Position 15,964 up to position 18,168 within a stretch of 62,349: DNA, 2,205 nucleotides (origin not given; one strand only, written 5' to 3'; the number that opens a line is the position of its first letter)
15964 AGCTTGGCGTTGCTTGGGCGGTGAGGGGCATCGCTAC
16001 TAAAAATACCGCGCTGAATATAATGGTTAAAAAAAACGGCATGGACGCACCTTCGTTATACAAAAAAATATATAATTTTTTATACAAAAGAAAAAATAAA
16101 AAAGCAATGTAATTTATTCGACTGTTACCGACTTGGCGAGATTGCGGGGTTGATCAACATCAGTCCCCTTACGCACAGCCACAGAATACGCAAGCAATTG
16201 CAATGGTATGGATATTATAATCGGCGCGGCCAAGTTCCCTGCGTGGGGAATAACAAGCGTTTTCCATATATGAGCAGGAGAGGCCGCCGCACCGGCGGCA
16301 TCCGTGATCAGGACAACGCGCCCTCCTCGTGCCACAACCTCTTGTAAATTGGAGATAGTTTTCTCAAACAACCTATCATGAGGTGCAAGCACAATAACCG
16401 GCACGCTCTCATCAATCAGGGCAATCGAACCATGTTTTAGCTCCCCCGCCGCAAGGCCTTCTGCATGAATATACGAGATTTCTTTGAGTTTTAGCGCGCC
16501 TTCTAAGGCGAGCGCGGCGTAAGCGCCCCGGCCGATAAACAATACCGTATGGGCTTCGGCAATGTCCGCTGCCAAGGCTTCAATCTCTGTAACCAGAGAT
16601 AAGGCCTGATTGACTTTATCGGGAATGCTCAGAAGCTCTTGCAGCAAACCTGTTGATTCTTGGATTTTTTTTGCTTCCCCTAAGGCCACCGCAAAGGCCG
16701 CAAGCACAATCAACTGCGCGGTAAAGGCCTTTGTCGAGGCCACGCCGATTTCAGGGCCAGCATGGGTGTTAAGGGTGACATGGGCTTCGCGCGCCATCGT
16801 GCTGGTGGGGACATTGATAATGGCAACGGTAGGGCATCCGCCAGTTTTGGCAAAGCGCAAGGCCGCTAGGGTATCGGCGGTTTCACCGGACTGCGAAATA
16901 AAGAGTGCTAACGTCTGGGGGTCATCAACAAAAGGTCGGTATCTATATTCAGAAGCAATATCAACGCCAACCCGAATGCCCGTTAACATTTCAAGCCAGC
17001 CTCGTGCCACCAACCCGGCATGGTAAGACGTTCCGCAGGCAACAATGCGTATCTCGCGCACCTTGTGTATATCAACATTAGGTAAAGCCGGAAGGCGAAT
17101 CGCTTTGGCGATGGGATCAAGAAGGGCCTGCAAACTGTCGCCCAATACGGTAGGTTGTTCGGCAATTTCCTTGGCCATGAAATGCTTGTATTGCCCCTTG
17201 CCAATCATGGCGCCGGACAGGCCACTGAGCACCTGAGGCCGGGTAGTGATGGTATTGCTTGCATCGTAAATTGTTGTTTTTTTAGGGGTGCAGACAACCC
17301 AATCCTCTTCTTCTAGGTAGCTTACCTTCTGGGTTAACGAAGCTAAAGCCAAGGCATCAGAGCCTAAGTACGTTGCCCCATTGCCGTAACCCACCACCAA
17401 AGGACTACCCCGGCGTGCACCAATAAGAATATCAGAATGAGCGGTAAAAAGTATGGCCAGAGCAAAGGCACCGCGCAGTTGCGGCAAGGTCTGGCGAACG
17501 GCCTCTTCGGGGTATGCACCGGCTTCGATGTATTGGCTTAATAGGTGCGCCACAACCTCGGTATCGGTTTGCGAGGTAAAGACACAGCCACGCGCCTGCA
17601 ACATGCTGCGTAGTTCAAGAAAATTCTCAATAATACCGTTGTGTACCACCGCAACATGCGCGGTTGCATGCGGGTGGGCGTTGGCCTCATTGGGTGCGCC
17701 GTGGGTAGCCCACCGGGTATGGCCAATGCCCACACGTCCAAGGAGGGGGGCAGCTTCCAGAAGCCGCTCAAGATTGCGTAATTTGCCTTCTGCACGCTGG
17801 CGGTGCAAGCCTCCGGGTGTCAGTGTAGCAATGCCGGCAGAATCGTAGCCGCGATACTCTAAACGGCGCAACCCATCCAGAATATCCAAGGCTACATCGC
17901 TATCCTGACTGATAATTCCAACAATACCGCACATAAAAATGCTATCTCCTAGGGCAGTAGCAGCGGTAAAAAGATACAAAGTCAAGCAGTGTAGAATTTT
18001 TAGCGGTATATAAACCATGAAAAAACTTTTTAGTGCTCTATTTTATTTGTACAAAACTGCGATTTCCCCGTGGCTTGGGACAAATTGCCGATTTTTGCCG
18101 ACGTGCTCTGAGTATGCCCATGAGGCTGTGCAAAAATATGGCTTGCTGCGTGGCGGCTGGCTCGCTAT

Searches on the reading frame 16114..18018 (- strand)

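Call 14: search_protein_families(library=pfam, proteins=[window:16114-18018:-], max_evalue=0.0001)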
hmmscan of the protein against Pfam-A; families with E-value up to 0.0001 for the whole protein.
window:16114-18018:- (634 aa): 3 families
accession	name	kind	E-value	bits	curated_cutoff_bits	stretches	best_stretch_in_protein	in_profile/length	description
PF01380.27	SIS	-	4e-52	175.9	25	2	317-445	2-131/131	SIS domain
PF13522.11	GATase_6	-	1.2e-20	74.3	27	1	94-221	10-130/130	Glutamine amidotransferase domain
PF13537.11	GATase_7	-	8.5e-15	55.3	25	1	117-225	16-121/123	Glutamine amidotransferase domain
